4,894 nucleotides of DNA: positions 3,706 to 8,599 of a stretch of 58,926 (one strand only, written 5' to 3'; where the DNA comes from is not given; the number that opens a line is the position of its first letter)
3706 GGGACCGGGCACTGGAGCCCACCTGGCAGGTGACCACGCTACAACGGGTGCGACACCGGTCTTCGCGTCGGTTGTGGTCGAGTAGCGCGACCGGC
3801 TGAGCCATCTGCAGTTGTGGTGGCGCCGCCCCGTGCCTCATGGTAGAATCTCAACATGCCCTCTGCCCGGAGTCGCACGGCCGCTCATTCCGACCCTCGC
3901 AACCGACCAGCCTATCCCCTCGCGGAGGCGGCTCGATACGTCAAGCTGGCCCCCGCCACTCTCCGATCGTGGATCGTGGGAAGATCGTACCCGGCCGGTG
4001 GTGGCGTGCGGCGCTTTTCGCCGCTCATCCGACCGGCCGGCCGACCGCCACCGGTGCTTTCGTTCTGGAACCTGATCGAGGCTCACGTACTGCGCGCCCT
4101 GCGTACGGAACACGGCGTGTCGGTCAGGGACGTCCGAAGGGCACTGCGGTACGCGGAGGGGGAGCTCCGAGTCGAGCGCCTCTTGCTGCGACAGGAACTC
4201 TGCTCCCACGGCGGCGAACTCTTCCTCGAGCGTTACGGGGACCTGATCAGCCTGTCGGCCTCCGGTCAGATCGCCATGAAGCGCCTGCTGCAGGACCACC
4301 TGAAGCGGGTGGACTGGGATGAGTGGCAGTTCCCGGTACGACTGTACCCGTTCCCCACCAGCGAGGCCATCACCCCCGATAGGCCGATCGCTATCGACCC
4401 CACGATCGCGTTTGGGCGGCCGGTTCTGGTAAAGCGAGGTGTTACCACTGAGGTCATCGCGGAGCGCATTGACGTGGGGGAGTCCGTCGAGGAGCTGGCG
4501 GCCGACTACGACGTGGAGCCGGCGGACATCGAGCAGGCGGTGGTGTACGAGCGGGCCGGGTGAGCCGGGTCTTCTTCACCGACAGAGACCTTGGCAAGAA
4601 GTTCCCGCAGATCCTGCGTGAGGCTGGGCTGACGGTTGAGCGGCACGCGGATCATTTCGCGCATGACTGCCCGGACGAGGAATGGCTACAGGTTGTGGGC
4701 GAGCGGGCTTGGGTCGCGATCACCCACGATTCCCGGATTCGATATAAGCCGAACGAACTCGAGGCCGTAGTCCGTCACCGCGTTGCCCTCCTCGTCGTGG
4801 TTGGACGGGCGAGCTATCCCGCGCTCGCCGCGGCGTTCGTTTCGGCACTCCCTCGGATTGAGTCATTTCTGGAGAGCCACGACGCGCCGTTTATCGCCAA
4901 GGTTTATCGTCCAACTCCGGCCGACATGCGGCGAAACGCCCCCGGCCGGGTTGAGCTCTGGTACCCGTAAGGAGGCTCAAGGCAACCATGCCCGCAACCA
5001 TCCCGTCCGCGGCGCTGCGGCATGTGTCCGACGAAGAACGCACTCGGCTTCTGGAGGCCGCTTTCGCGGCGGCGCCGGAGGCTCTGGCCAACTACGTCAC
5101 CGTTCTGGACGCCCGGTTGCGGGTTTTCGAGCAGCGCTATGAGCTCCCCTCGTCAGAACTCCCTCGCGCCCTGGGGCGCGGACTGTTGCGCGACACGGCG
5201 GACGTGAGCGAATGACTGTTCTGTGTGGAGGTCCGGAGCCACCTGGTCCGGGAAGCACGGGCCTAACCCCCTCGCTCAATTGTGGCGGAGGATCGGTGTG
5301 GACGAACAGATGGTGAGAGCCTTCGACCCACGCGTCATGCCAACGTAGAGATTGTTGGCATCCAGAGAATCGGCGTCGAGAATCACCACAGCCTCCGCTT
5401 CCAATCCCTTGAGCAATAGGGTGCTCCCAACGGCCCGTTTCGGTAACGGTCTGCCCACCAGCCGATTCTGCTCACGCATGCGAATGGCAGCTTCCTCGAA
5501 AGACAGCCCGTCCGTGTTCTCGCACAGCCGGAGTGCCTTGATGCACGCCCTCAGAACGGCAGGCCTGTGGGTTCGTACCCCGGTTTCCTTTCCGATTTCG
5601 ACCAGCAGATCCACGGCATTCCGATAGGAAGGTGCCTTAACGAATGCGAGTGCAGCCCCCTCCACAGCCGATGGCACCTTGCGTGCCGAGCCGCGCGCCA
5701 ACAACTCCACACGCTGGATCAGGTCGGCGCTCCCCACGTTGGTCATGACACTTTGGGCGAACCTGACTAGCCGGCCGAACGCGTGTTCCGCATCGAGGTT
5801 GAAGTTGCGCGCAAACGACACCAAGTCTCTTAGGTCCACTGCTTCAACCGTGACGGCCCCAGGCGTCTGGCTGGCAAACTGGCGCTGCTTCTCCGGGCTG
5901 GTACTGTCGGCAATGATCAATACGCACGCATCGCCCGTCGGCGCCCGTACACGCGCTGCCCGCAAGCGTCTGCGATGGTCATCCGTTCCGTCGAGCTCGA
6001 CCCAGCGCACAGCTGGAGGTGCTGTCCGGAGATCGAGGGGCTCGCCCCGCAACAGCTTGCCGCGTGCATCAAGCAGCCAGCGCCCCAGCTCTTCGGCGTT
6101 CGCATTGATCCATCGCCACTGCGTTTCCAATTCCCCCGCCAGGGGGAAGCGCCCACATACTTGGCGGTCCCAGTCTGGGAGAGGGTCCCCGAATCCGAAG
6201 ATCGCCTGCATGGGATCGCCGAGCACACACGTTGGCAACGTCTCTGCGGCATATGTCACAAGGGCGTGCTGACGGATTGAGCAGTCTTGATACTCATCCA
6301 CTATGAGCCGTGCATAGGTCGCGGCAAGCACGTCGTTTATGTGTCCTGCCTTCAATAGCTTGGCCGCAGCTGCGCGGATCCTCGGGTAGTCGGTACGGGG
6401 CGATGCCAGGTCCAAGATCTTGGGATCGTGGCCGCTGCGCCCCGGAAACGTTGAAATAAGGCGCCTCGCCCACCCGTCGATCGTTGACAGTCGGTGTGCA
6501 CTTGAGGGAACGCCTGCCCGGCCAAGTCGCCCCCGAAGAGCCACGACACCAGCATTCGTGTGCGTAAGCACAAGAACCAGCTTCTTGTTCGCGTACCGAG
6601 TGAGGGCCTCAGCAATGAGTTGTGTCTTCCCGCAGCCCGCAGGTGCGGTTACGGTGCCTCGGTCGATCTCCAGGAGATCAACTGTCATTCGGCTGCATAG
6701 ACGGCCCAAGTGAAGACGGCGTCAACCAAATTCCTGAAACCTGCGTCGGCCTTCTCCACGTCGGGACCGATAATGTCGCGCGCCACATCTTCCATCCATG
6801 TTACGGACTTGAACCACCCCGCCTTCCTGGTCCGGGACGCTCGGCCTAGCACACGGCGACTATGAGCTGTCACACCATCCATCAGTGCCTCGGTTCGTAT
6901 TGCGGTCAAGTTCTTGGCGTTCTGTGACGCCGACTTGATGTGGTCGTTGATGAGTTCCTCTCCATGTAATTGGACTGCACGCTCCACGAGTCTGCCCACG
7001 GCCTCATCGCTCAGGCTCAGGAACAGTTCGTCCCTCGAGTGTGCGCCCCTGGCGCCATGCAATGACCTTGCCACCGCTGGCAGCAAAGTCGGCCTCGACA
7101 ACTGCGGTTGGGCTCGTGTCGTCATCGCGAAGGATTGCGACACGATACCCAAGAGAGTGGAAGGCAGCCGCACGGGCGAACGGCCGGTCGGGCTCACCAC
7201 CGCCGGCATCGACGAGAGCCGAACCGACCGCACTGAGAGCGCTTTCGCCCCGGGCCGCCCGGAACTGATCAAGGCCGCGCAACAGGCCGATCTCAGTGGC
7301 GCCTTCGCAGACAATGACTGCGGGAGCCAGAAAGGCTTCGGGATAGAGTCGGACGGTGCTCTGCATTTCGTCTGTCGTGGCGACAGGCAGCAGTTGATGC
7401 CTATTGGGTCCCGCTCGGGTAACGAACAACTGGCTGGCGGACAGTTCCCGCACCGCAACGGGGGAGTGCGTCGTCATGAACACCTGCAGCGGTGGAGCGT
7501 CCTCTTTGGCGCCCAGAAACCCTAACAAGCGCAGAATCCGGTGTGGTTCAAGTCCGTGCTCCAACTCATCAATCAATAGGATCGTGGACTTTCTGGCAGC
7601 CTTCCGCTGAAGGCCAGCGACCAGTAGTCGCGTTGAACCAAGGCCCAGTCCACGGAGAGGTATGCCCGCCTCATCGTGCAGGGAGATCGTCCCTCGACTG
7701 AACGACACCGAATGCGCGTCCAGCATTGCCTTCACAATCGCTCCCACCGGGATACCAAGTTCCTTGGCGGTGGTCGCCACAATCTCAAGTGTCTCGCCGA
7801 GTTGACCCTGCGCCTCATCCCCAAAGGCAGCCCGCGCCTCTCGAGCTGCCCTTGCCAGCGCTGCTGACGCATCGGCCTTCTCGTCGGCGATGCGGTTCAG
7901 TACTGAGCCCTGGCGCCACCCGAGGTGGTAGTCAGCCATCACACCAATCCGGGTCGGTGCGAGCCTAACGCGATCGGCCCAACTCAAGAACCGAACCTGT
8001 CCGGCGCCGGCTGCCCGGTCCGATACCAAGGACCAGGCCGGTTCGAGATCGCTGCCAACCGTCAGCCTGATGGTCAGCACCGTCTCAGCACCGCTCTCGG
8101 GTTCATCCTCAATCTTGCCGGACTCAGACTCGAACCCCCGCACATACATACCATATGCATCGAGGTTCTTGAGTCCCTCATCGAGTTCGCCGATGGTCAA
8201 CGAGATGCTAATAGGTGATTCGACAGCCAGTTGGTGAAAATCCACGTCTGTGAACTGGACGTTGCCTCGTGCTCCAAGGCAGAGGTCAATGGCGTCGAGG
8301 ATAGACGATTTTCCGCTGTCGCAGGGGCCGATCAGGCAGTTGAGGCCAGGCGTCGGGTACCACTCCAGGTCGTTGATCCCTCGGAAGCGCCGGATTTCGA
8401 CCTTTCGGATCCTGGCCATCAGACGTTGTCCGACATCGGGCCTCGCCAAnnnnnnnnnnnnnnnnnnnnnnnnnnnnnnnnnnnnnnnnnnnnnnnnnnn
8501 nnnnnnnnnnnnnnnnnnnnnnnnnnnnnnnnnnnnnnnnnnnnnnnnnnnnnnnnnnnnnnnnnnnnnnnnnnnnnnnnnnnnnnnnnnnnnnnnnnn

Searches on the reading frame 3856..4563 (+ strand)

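Call 18: search_protein_families(library=pfam, proteins=[window:3856-4563:+], max_evalue=0.1)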
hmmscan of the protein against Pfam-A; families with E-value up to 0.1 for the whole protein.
window:3856-4563:+ (235 aa): 3 families
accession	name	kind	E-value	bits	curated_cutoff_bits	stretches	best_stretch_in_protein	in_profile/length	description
PF04255.20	DUF433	-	3.7e-13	49.5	23.6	1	178-231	1-55/56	Protein of unknown function (DUF433)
PF21321.3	HTH_66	-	1.8e-05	25.5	24.3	1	18-97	1-83/83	Putative DNA-binding HTH domain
PF01527.26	HTH_Tnp_1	-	0.029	15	24.1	0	20-41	24-45/75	Transposase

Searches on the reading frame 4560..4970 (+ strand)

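Call 18: search_protein_families(library=pfam, proteins=[window:4560-4970:+], max_evalue=0.1)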
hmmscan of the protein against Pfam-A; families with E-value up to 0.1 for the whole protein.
window:4560-4970:+ (136 aa): 2 families
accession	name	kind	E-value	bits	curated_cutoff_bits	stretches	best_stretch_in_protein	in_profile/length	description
PF18478.7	PIN_10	-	3.9e-19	69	26.2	1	4-79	2-81/84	PIN like domain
PF04183.18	IucA_IucC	-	0.056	13.4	25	1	27-91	175-235/239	IucA / IucC family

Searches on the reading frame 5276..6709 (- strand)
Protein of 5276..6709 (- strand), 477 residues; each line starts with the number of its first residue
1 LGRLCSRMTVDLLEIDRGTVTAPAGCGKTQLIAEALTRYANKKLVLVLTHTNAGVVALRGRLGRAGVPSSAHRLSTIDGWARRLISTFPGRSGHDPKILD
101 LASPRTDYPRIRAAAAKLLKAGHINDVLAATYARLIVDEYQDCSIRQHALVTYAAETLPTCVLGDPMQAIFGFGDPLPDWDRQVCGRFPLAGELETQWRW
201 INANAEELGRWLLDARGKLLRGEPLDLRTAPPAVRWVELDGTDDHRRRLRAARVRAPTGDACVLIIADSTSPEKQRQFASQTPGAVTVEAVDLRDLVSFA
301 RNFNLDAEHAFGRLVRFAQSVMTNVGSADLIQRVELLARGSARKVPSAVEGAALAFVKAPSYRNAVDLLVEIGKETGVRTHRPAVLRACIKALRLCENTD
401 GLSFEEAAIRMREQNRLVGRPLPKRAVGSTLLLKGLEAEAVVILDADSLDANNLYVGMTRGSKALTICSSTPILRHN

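Call 4: search_protein_families(library=pfam, proteins=[window:5276-6709:-], max_evalue=0.1)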
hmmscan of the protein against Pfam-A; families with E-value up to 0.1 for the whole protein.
window:5276-6709:- (477 aa): 9 families
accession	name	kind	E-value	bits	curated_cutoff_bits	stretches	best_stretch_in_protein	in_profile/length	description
PF00580.27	UvrD-helicase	-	4.4e-13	50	23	2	107-173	187-255/271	UvrD/REP helicase N-terminal domain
PF13245.12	AAA_19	-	3.2e-08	34.3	25.1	1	19-173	15-133/134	AAA domain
PF01443.25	Viral_helicase1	-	1.5e-07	31.9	21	0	19-46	2-22/228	Viral superfamily 1 RNA helicase core domain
PF13538.12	UvrD_C_2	-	6.9e-05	23.1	27.4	1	434-467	11-51/52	UvrD-like helicase C-terminal domain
PF13481.12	AAA_25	-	0.00048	20.2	27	0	219-286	57-126/195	AAA domain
PF13604.12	AAA_30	-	0.0013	18.9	27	1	19-168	22-127/191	AAA domain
PF13401.12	AAA_22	-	0.0022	18.7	27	0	18-142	8-95/130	AAA domain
PF00591.27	Glycos_transf_3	-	0.025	14.7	27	1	319-380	41-102/253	Glycosyl transferase family, a/b domain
PF04851.21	ResIII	-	0.044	14.1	22.5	1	17-52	25-63/164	Type III restriction enzyme, res subunit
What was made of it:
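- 5276..6709 (-): gajB (Gabija UvrD-like helicase). Pfam UvrD-helicase (call 4).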

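Call 5: search_protein_families(library=ncbifam, proteins=[window:5276-6709:-], max_evalue=0.1)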
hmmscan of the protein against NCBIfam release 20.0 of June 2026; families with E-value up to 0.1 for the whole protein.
window:5276-6709:- (477 aa): 8 families
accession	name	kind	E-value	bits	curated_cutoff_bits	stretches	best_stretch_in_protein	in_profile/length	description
TIGR00609.1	recB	equivalog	6.8e-05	21.1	696.05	1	121-173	358-416/1175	exodeoxyribonuclease V subunit beta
TIGR01245.1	trpD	equivalog_domain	0.00037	19.9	199.05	1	319-380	108-169/330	anthranilate phosphoribosyltransferase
TIGR01073.1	pcrA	equivalog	0.00078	17.9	911.2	1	129-173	207-252/725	DNA helicase PcrA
NF008743.0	PRK11773.1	equivalog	0.0017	16.7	965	1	118-173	200-256/720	DNA helicase II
NF041254.1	motor_HelR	exception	0.0082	14.4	750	0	124-176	511-563/706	RNA polymerase recycling motor ATPase HelR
TIGR01074.1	rep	equivalog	0.022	13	951.45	0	133-172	208-248/668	DNA helicase Rep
NF042913.1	CyRepA1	equivalog_domain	0.049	12.5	200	1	20-62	7-48/595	plasmid replication protein, CyRepA1 family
TIGR01075.1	uvrD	equivalog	0.066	11.5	1144.45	0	120-173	197-251/715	DNA helicase II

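Call 6: search_protein_families(library=padloc, proteins=[window:5276-6709:-], max_evalue=0.01)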
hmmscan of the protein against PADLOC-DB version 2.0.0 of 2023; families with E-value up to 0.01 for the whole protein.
window:5276-6709:- (477 aa): 43 families (the best 25 are shown)
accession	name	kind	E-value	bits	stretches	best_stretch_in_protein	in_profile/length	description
PDLC04173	GajB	-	1.2e-187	622.6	1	10-475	4-468/471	-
PDLC04171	GajB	-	9e-156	516.8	1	9-394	5-390/392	-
PDLC04172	GajB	-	4.7e-50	169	2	17-219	7-209/505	-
PDLC03802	RTasHel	-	1.6e-12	45.1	2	122-178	183-239/675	DRT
PDLC00107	GajB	-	3.7e-12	43.7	1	110-200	193-286/587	UrvD helicase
PDLC00117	GajB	-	5e-12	43.1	1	106-174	192-263/604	UrvD helicase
PDLC00123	GajB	-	1e-11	42.2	1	125-176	170-222/540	UrvD helicase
PDLC00112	GajB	-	8.8e-11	39.1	2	121-179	201-260/581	UrvD helicase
PDLC00122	GajB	-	8.9e-11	39.4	1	116-173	146-206/502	UrvD helicase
PDLC00127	GajB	-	8.8e-09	32.4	1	107-172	176-246/594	UrvD helicase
PDLC00132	GajB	-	2.1e-08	31.3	2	113-174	195-259/625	UrvD helicase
PDLC00119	GajB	-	2.5e-08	31.3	1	120-174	207-262/565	UrvD helicase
PDLC00121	GajB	-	3.1e-08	30.6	1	114-174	185-244/565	UrvD helicase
PDLC00136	GajB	-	3.5e-08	30.8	1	123-199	198-276/570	UrvD helicase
PDLC00130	GajB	-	8.6e-08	28.9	1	114-182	187-258/589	UrvD helicase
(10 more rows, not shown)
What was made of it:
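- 5276..6709 (-): PADLOC GajB 1.2e-187 (call 6).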

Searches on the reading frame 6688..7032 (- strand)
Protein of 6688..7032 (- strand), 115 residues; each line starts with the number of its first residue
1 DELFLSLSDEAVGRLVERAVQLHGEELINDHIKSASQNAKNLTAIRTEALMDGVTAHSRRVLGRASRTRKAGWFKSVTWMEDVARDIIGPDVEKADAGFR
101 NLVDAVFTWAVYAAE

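Call 41: search_protein_families(library=padloc, proteins=[window:6688-7032:-], max_evalue=0.01)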
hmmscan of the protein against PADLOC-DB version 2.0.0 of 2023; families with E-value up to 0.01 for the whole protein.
seq(115 aa): 2 families
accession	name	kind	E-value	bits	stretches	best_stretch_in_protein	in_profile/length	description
PDLC04169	GajA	-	7.7e-25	86.2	1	1-110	325-431/434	-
PDLC04168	GajA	-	5.8e-23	79.4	1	1-110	460-567/570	-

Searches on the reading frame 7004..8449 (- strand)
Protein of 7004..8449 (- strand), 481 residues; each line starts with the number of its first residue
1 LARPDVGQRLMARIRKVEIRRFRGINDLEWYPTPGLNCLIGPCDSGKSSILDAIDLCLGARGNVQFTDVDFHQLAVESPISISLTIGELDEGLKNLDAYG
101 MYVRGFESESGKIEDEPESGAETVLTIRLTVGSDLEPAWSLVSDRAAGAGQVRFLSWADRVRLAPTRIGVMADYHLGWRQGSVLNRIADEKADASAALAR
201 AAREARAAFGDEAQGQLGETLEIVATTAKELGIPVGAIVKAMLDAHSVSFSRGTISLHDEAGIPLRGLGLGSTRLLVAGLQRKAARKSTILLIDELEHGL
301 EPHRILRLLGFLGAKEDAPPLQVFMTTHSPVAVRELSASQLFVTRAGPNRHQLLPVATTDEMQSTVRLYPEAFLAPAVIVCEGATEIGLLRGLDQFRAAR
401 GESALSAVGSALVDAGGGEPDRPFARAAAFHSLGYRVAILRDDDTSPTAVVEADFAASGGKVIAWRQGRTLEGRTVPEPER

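Call 4: search_protein_families(library=pfam, proteins=[window:7004-8449:-], max_evalue=0.1)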
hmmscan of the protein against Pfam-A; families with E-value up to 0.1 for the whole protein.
window:7004-8449:- (481 aa): 8 families
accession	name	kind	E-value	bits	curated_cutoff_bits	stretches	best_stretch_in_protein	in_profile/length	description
PF13304.12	AAA_21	-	4.5e-27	96.3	27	1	36-333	1-303/304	AAA domain, putative AbiEii toxin, Type IV TA system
PF13175.12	AAA_15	-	3.9e-15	56.8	32.1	2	14-63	3-54/374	AAA ATPase domain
PF02463.25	SMC_N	-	7.7e-10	39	40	1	14-72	2-62/220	RecF/RecN/SMC N terminal domain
PF13476.12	AAA_23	-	3.1e-08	34.9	27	1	16-61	1-46/201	AAA domain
PF11398.14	DUF2813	-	6.7e-07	29.4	21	1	14-74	3-63/372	Protein of unknown function (DUF2813)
PF13555.12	AAA_29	-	0.0004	20.5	27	1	36-66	24-54/61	P-loop containing region of AAA domain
PF20469.4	OLD-like_TOPRIM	-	0.0028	18.6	23.2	1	373-444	1-67/67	Overcoming lysogenization defect protein-like, TOPRIM domain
PF19492.4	DUF6027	-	0.026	15.2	25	1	216-256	42-82/134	Family of unknown function (DUF6027)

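Call 5: search_protein_families(library=ncbifam, proteins=[window:7004-8449:-], max_evalue=0.1)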
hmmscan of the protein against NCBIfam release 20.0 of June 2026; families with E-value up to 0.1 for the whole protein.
window:7004-8449:- (481 aa): 20 families
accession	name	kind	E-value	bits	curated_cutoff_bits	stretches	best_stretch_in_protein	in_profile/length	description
NF047739.1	antiphage_MADS3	equivalog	9.8e-10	38.1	420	2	259-347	308-393/427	methylation-associated defense system AAA family ATPase MAD3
TIGR00611.2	recf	equivalog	1.3e-09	37.7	172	1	14-62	1-49/339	DNA replication/repair protein RecF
NF038234.1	retron_eff_Eco8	equivalog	1.3e-05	24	250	1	14-141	3-134/679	retron Eco8 family effector endonuclease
NF041760.1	PtuA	equivalog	1.5e-05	24.1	500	1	13-58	51-96/524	retron Ec78 anti-phage system effector ATPase PtuA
NF003034.1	PRK03918.1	equivalog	2.4e-05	22.5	700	1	13-63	2-52/878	DNA double-strand break repair ATPase Rad50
NF010680.0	PRK14079.1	equivalog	0.00021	20.4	386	1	13-61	2-50/349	recombination protein F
TIGR00634.1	recN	equivalog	0.00035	19.6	407.85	1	15-67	3-55/563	DNA repair protein RecN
NF045780.1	TrlF_fam_ATP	equivalog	0.00061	18.6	350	1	15-65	291-340/944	TrlF family AAA-like ATPase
NF008121.0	PRK10869.1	equivalog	0.0017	17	418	1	16-66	4-54/553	DNA repair protein RecN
NF002244.0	PRK01156.1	equivalog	0.0027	15.8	847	1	14-58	3-47/895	DNA double-strand break repair ATPase Rad50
NF053563.1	Rkd4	equivalog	0.0037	15.5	860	1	13-58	2-47/747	arcadin-4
NF004677.0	PRK06019.1-3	equivalog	0.0057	15.5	441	1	412-452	14-52/389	5-(carboxyamino)imidazole ribonucleotide synthase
NF045487.1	ASRP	equivalog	0.0067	15.1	300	0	25-61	5-41/593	archaea-specific SMC-related protein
NF053840.1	MnTportMntADein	equivalog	0.012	15.2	400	0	280-336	144-199/240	manganese ABC transporter ATP-binding protein MntA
TIGR03411.1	urea_trans_UrtD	equivalog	0.013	15.2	304.1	1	16-75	9-70/242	urea ABC transporter ATP-binding protein UrtD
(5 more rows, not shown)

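Call 6: search_protein_families(library=padloc, proteins=[window:7004-8449:-], max_evalue=0.01)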
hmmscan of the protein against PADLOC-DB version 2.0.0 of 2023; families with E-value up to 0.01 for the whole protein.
window:7004-8449:- (481 aa): 108 families (the best 25 are shown)
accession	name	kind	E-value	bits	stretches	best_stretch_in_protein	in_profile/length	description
PDLC04168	GajA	-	1.7e-204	678.7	1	11-474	1-461/570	-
PDLC04169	GajA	-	2.6e-115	384.3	1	155-475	3-327/434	-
PDLC04170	GajA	-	7.4e-43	145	1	13-454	2-445/565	-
PDLC02980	AriA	-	1.1e-21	76.1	2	211-332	180-302/304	-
PDLC00099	GajA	-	1.3e-18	65.3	2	15-91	4-86/626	AAA ATPase domain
PDLC00086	GajA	-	5.8e-18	63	2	260-447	274-467/600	AAA ATPase domain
PDLC00091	GajA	-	3.4e-16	57.2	2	283-344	292-353/627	AAA ATPase domain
PDLC00080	GajA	-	1.5e-15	55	2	26-90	22-90/622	AAA ATPase domain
PDLC02336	AbiLi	-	1.8e-15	55.4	2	262-335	223-295/340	AbiLi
PDLC02979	AriA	-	1e-14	53.2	2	14-62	3-51/373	-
PDLC00096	GajA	-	1.2e-14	51.9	2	279-419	280-426/630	AAA ATPase domain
PDLC04176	HEC-01A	-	2.2e-14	51.6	2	275-344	266-332/371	-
PDLC04608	PDC-M38A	-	4.7e-14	50.8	2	11-56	1-47/367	-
PDLC02358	Old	-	5.8e-14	49.8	2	11-92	1-76/578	Old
PDLC02981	AriAB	-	1.5e-13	48.3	2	13-63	2-52/694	-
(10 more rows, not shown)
